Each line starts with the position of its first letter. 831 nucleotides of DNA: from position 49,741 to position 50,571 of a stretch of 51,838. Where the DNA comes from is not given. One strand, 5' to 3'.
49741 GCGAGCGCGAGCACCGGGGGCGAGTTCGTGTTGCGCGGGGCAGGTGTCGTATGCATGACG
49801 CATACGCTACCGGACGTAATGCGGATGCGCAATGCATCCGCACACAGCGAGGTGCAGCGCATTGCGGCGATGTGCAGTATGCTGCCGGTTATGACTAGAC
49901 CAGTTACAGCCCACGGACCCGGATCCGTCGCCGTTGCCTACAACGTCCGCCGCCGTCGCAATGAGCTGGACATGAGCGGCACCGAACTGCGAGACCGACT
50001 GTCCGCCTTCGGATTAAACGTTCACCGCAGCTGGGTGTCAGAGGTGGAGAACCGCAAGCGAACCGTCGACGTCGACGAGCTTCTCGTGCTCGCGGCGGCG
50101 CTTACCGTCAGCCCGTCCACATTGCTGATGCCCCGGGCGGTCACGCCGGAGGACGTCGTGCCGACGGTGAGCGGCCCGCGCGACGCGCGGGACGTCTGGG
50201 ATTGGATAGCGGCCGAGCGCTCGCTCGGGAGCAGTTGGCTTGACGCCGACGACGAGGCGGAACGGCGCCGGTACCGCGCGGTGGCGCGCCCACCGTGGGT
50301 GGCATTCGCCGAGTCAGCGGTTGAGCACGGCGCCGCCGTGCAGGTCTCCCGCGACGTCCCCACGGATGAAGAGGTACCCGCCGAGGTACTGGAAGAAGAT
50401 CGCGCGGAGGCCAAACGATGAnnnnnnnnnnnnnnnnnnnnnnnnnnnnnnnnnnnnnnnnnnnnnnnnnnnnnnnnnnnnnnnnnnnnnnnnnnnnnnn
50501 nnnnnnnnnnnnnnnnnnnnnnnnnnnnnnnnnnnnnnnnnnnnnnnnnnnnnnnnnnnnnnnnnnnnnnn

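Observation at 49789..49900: Genetic switch: two ATGC-N5-GCAT inverted repeats between divergent cro-like and repressor genes; both genes lack SD and may be leaderless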

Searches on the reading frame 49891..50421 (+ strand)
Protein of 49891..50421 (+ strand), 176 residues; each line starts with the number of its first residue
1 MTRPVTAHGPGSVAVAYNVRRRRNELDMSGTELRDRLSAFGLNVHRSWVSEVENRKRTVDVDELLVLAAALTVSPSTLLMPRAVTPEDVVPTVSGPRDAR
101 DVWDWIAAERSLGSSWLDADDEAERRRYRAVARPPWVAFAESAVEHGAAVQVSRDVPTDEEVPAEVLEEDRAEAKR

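Call 5: search_protein_families(library=pfam, proteins=[window:49891-50421:+], max_evalue=0.01)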
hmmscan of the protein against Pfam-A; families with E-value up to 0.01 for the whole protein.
window:49891-50421:+ (176 aa): 2 families
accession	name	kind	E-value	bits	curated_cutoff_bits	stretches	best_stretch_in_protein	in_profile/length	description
PF13560.12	HTH_31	-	4.7e-05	24.1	27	1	20-76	7-59/64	Helix-turn-helix domain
PF01381.28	HTH_3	-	0.00048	20.5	23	1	20-77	2-54/55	Helix-turn-helix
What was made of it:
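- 49891..50421 (+): Repressor gene: 176 aa, XRE/cI-type five-helix HTH (residues 10-79) plus a conserved C-terminal domain with no solved relative. Pfam HTH_31 and HTH_3 score below their cut-offs (call 5).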

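Call 9: find_related_loci(query=window:49891-50421:+, collection=genome_contigs, flank=3000)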
Query window:49891-50421:+ (176 aa) in genome_contigs; peptide patterns used: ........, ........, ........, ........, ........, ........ (x = any residue, [..] = any of these).
354 stretches matched a pattern, but none encodes a relative of the query by tblastn (E <= 1e-3).

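Call 10: find_related_loci(query=window:49891-50421:+, collection=viral_contigs, flank=3000)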
Query window:49891-50421:+ (176 aa) in viral_contigs; peptide patterns used: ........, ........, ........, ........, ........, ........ (x = any residue, [..] = any of these).
13 stretches matched a pattern, but none encodes a relative of the query by tblastn (E <= 1e-3).

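Call 11: find_homologous_proteins(query=window:49891-50421:+, max_evalue=0.001)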
Query window:49891-50421:+ (176 aa): 3 proteins with E <= 0.001 among 1189 candidates.
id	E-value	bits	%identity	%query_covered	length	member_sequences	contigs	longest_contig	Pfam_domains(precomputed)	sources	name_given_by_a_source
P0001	3.2e-104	364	97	100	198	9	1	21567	-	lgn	-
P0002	1.1e-76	274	87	81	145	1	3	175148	-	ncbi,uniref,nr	ncbi:helix-turn-helix domain-containing protein [Mycobacteroides chelonae]|uniref:helix-turn-helix d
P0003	3.8e-65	237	73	83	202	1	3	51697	-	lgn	-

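Call 12: find_encoding_contigs(protein=P0001, flank=3000, max_places=6)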
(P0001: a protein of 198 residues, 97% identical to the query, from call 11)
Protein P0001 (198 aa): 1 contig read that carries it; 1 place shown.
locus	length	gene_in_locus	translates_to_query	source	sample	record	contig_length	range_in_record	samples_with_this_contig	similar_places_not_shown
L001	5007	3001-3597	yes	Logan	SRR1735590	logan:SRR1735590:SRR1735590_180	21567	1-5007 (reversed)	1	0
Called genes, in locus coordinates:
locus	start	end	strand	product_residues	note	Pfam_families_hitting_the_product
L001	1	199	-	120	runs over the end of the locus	-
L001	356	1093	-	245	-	-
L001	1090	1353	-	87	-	-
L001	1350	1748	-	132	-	PF05866:RusA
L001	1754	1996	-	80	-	-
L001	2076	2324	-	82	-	PF00462:Glutaredoxin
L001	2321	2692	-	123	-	-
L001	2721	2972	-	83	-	PF12728:HTH_17 (weak)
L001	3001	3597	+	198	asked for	-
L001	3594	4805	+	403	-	PF00589:Phage_integrase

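Call 13: find_encoding_contigs(protein=P0002, flank=3000, max_places=6)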
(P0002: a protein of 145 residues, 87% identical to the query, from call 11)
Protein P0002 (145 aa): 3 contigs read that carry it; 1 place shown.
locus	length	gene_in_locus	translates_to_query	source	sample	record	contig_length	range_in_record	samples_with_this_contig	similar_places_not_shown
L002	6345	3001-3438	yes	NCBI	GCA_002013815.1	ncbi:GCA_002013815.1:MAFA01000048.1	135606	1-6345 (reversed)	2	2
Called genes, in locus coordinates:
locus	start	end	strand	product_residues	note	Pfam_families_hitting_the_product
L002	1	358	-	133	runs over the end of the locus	-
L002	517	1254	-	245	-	-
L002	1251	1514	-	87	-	-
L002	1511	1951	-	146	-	PF05866:RusA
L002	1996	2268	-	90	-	PF00462:Glutaredoxin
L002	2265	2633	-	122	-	-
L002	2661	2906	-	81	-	PF12728:HTH_17 (weak)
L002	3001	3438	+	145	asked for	-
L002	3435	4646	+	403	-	PF00589:Phage_integrase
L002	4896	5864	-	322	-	PF01073:3Beta_HSD, PF01370:Epimerase, PF04321:RmlD_sub_bind, PF16363:GDP_Man_Dehyd (faint), PF07993:NAD_binding_4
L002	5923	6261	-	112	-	PF00543:P-II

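Call 14: find_encoding_contigs(protein=P0003, flank=3000, max_places=6)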
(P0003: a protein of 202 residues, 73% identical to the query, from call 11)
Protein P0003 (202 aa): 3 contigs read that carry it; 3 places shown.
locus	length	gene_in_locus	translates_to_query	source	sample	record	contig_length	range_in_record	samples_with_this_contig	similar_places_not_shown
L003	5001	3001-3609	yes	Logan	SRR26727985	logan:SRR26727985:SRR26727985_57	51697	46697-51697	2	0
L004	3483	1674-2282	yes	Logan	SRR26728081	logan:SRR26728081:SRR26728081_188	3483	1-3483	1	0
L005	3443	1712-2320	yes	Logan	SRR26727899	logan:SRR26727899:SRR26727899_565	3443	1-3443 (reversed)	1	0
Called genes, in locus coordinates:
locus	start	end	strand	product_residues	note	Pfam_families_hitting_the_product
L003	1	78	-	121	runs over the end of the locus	-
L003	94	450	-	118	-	-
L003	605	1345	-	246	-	-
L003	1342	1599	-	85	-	-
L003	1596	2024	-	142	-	PF05866:RusA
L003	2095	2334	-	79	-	PF00462:Glutaredoxin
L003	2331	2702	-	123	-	-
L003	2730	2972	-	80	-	PF12728:HTH_17 (faint)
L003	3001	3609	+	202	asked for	-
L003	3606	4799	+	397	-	PF00589:Phage_integrase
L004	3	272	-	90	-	?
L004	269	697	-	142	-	PF05866:RusA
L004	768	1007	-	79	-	PF00462:Glutaredoxin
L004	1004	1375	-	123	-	-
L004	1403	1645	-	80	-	PF12728:HTH_17 (faint)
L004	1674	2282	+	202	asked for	-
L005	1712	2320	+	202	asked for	-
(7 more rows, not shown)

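Call 24: search_protein_families(library=phrogs, proteins=[window:49891-50421:+], max_evalue=0.01)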
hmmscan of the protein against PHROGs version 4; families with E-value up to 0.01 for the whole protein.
window:49891-50421:+ (176 aa): 3 families
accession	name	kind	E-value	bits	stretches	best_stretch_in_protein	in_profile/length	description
phrog_11503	-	DNA, RNA and nucleotide metabolism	2e-10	41.9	1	8-118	12-123/151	HTH DNA binding protein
phrog_8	-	transcription regulation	3.8e-05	24.3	1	18-80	80-137/346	transcriptional regulator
phrog_4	-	transcription regulation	0.0031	17.6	1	18-80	140-193/400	transcriptional repressor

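Call 25: search_protein_families(library=ncbifam, proteins=[window:49891-50421:+], max_evalue=0.01)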
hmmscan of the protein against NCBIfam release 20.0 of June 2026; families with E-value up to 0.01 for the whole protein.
window:49891-50421:+ (176 aa): 0 families

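Call 38: search_protein_representatives(protein=window:49891-50421:+)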
Query: 176 residues. Proteins with E-value up to 0.001 (for the whole library): 2328; up to 1e-10: 104; up to 1e-30: 3. The best 150 are listed.
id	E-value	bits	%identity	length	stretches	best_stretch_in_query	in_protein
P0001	1.0e-104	363.6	97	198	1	1-176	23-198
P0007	1.3e-46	174.6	61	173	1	14-161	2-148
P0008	8.3e-31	123.2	52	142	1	4-137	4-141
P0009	2.5e-16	76.0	46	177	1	8-137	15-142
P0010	1.4e-14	70.4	43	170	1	9-112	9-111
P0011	1.5e-14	70.3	36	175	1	8-147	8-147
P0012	1.7e-14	70.1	35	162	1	5-153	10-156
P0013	2.2e-14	69.7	41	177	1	3-130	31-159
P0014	3.6e-14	69.0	37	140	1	13-137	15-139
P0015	5.0e-14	68.6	38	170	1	8-138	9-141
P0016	5.4e-14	68.5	43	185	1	4-113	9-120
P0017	7.2e-14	68.0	38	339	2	12-108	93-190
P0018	7.4e-14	68.0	36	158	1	7-138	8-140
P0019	1.3e-13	67.2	43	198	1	9-110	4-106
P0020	1.3e-13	67.2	43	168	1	9-115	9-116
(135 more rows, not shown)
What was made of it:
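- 49891..50421 (+): 2328 representative relatives (call 38).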

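Call 42: find_related_loci(query=A5, collection=genome_contigs, flank=2500)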
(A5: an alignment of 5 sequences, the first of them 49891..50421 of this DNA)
Query A5 (176 aa) in genome_contigs; peptide patterns used: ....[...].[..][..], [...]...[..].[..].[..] (x = any residue, [..] = any of these).
31 stretches matched a pattern, but none encodes a relative of the query by tblastn (E <= 1e-3).
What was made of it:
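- Tried and rejected: None found, with either a single protein or a 5-sequence profile (calls 9, 10, 42).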

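Call 43: find_homologous_proteins(query=A5, max_evalue=1e-10)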
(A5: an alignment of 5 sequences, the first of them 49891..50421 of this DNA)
Query A5 (5 sequences) (176 aa, profile of the alignment): 20 proteins with E <= 1e-10 among 8000 candidates.
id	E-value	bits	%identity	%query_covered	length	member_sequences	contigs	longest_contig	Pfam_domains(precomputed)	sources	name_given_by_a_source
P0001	1.7e-87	309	97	100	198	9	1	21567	-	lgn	-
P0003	5.6e-87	308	73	83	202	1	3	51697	-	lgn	-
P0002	1.6e-80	287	87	81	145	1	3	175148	-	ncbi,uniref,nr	ncbi:helix-turn-helix domain-containing protein [Mycobacteroides chelonae]|uniref:helix-turn-helix d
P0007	1.1e-74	268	63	78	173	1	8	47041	-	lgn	-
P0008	3.8e-64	233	50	78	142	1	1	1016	PF01381.29,PF13560.13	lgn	-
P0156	1.6e-61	225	51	78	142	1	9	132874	PF01381.29,PF13560.13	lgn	-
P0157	2.6e-57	211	51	78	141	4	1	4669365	PF01381.29,PF13560.13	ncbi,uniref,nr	ncbi:hypothetical protein TPB0596_04760 [Tsukamurella pulmonis]|uniref:helix-turn-helix domain-conta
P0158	9.7e-42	160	50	77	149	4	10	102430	PF13560.13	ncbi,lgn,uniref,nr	ncbi:hypothetical protein [Mycobacteroides abscessus]|uniref:hypothetical protein n=1 Tax=Mycobacter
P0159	7.8e-20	89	37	66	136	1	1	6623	-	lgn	-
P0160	1.9e-18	85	41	59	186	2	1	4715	PF01381.29,PF13560.13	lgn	-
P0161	2.0e-16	78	35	62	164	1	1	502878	-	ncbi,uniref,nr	ncbi:helix-turn-helix domain-containing protein [Rhodococcus artemisiae]|uniref:Helix-turn-helix tra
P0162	8.1e-16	76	41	56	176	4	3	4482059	-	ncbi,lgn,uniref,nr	ncbi:helix-turn-helix domain-containing protein [Mycobacterium canetti]|uniref:DNA binding protein n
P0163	1.2e-15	75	34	91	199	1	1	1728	-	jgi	jgi:transcriptional regulator with XRE-family HTH domain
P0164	3.3e-14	71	39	40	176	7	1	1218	PF01381.29,PF13560.13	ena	-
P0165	7.6e-14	70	34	78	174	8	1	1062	-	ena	-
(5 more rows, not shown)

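Call 44: find_encoding_contigs(protein=P0007, flank=2500, max_places=3)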
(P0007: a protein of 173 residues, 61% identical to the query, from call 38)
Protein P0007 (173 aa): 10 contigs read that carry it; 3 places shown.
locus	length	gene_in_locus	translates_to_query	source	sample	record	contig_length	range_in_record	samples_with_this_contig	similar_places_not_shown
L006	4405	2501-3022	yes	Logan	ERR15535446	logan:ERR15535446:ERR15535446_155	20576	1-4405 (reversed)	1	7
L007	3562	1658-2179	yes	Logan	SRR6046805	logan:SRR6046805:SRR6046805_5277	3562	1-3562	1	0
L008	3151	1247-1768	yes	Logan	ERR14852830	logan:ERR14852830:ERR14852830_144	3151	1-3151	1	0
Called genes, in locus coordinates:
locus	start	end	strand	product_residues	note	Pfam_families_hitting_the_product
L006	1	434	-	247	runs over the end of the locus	-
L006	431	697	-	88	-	-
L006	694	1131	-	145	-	PF05866:RusA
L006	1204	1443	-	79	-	PF00462:Glutaredoxin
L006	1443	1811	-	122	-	-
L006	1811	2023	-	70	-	-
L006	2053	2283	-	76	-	PF12728:HTH_17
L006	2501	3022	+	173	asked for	-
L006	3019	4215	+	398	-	PF00589:Phage_integrase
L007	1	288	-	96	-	?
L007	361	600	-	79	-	PF00462:Glutaredoxin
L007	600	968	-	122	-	-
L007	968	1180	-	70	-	-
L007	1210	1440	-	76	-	PF12728:HTH_17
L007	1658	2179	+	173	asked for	-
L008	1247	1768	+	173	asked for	-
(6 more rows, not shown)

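Call 45: find_encoding_contigs(protein=P0157, flank=2500, max_places=2)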
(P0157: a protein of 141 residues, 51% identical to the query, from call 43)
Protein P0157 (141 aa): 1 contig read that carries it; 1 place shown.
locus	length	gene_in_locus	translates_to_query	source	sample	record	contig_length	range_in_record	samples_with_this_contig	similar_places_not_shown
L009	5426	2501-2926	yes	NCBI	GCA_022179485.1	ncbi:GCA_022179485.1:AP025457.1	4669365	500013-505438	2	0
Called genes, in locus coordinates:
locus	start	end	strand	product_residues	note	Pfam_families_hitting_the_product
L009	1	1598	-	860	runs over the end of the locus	-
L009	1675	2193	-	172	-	-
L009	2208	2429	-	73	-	PF12728:HTH_17 (weak)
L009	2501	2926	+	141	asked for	PF13560:HTH_31, PF01381:HTH_3 (faint)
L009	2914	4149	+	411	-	PF14657:Arm-DNA-bind_4 (weak), PF00589:Phage_integrase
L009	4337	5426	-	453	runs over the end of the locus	PF00324:AA_permease, PF13520:AA_permease_2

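Call 46: find_encoding_contigs(protein=P0158, flank=2500, max_places=3)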
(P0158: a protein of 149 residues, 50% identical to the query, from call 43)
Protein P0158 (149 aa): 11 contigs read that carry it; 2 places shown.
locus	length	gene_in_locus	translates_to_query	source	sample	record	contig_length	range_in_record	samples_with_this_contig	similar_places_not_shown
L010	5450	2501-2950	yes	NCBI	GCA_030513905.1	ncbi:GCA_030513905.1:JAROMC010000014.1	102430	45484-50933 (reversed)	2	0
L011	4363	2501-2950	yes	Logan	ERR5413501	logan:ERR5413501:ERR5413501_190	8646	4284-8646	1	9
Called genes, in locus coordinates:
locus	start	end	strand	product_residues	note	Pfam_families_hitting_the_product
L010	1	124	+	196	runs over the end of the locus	-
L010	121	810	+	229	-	-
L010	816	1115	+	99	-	-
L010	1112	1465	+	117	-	-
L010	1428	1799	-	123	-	PF12728:HTH_17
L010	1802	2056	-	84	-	PF12728:HTH_17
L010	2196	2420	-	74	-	-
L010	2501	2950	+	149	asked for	PF13560:HTH_31 (weak)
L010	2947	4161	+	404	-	PF00589:Phage_integrase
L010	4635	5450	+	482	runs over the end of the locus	-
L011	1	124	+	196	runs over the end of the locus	-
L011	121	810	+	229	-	-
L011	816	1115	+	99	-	-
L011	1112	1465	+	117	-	-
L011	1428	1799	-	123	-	PF12728:HTH_17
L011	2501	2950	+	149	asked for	PF13560:HTH_31 (weak)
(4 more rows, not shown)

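Call 67: search_solved_structures(query=window:49891-50421:+, max_evalue=1)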
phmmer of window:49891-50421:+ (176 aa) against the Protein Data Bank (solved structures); distinct sequences matched with E-value up to 1: 4.
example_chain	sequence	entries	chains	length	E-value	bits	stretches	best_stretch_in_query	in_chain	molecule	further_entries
1y7y_A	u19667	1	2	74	0.15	14.9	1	32-78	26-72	C.AhdI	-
8tac_A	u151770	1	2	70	0.21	14.5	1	15-65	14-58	DBP48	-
2b5a_A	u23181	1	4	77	0.26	14.1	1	28-79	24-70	C.BclI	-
3vk0_A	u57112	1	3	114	0.51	13.2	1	14-82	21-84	Transcriptional regulator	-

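Call 79: predict_structure(alignment_id=A7)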
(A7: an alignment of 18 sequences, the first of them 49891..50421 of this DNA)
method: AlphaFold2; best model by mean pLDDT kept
length: 176 residues; sequences in the alignment: 18
mean_pLDDT: 85.6   pTM: 0.71
mean pLDDT of the five models: 85.6, 83.9, 81.9, 80.3, 74.1
residues with pLDDT >= 90: 101; 70-90: 43; 50-70: 28; < 50: 4
segments of 3 or more residues with pLDDT < 50: 1-4
pLDDT, mean of each block of 10 residues (from residue 1): 62 96 98 98 98 96 98 97 93 91 93 80 87 87 71 57 62 71
secondary structure, 60 per line:
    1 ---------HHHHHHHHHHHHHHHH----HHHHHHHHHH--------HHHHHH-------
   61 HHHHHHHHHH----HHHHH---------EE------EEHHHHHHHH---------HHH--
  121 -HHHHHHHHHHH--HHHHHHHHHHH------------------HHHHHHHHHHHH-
elements in order: H10-25 H30-39 H48-53 H61-70 H75-79 H99-106 H122-132 H135-145 H164-175
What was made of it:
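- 49891..50421 (+): AF2 model pLDDT 85.6 (call 79).
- On cI/XRE-type phage immunity repressor with palindromic operators: AF2 model pLDDT 85.6, helices 10-25, 30-39, 48-53, 61-70, 75-79 (call 79).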

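Call 82: fold_search(model_id=the predicted structure, library=pdb)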
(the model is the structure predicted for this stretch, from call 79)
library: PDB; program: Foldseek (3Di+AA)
matches with E <= 10: 462; with E <= 0.001: 1
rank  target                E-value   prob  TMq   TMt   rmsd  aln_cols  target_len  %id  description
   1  3vk0_B                9.5e-04  1.00  0.36  0.72   1.0        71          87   30  Crystal Structure of hypothetical transcription factor NHTF from Neisseria (released 2012-03-14)
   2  3vk0_C                1.4e-03  1.00  0.37  0.71   1.2        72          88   29  Crystal Structure of hypothetical transcription factor NHTF from Neisseria (released 2012-03-14)
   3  3vk0_A                2.5e-03  1.00  0.36  0.70   3.4        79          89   29  Crystal Structure of hypothetical transcription factor NHTF from Neisseria (released 2012-03-14)
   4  1y7y_B                4.7e-03  1.00  0.34  0.86   1.2        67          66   28  High-resolution crystal structure of the restriction-modification controller protein C.AhdI from Aeromonas hydrophila (released 2005-02-22)
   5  2b5a_B                5.5e-03  1.00  0.34  0.76   2.3        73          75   23  C.BclI, Control Element of the BclI Restriction-Modification System (released 2006-01-03)
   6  2b5a_A                6.8e-03  1.00  0.34  0.73   1.3        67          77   25  C.BclI, Control Element of the BclI Restriction-Modification System (released 2006-01-03)
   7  2b5a_C                6.8e-03  1.00  0.34  0.74   1.4        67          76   25  C.BclI, Control Element of the BclI Restriction-Modification System (released 2006-01-03)
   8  3qq6_B                9.4e-03  1.00  0.34  0.84   1.5        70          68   26  The N-terminal DNA binding domain of SinR from Bacillus subtilis (released 2011-06-15)
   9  3zkc_B                1.0e-02  1.00  0.33  0.86   1.2        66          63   26  Crystal structure of the master regulator for biofilm formation SinR in complex with DNA. (released 2013-03-06)
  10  1y7y_A                1.1e-02  1.00  0.33  0.80   1.6        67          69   31  High-resolution crystal structure of the restriction-modification controller protein C.AhdI from Aeromonas hydrophila (released 2005-02-22)
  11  3g5g_B                1.1e-02  1.00  0.35  0.75   1.7        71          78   18  Crystal Structure of the Wild-Type Restriction-Modification Controller Protein C.Esp1396I (released 2009-08-25)
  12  3zhm_A                1.2e-02  1.00  0.37  0.76   2.4        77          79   18  N-terminal domain of the CI repressor from bacteriophage TP901-1 in complex with the OL2 operator half-site (released 2013-12-25)
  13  3jxb_C                1.3e-02  1.00  0.33  0.81   1.3        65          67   26  Crystal structure of the P22 c2 repressor protein in complex with synthetic operator 9C (released 2010-01-19)
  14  4i6u_A                1.3e-02  1.00  0.35  0.75   1.6        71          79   18  Crystal Structure of a Y37F mutant of the Restriction-Modification Controller Protein C.Esp1396I (released 2013-11-13)
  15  3g5g_M                1.3e-02  1.00  0.35  0.76   1.6        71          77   18  Crystal Structure of the Wild-Type Restriction-Modification Controller Protein C.Esp1396I (released 2009-08-25)
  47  3jxb_D                3.1e-02  1.00  0.33  0.84   1.2        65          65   26  Crystal structure of the P22 c2 repressor protein in complex with synthetic operator 9C (released 2010-01-19)
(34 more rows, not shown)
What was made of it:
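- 49891..50421 (+): Foldseek matches C.AhdI, SinR, P22 c2 and TP901-1 CI at rmsd 1.0-1.6 A (call 82).
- On cI/XRE-type phage immunity repressor with palindromic operators: Foldseek pdb matches NHTF, C.AhdI, SinR, P22 c2 and TP901-1 CI NTD with TM 0.7-0.87 and rmsd 1.0-1.6 A (call 82).
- It matches dimeric palindrome-binding HTH proteins: C.AhdI, C.BclI, SinR, P22 c2, TP901-1 CI (calls 79, 82). The XRE fold of the repressor is the one that typically reads such palindromes (call 82).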

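Call 85: find_encoding_contigs(protein=P0156, flank=2500, max_places=2)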
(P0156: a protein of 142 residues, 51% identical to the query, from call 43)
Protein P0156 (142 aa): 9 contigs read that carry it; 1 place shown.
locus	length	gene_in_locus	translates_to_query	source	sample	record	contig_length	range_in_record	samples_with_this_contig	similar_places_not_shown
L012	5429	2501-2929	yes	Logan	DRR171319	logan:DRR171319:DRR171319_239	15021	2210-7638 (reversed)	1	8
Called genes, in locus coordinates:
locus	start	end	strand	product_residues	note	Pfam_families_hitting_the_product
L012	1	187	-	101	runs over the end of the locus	-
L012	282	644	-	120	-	-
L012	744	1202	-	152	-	-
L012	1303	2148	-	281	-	-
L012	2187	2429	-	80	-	PF12728:HTH_17 (weak)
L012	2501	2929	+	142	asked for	PF13560:HTH_31 (weak), PF01381:HTH_3 (weak)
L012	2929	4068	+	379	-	PF14657:Arm-DNA-bind_4 (faint), PF00589:Phage_integrase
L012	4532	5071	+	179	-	PF02861:Clp_N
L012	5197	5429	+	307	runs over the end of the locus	PF12811:BaxI_1, PF01027:Bax1-I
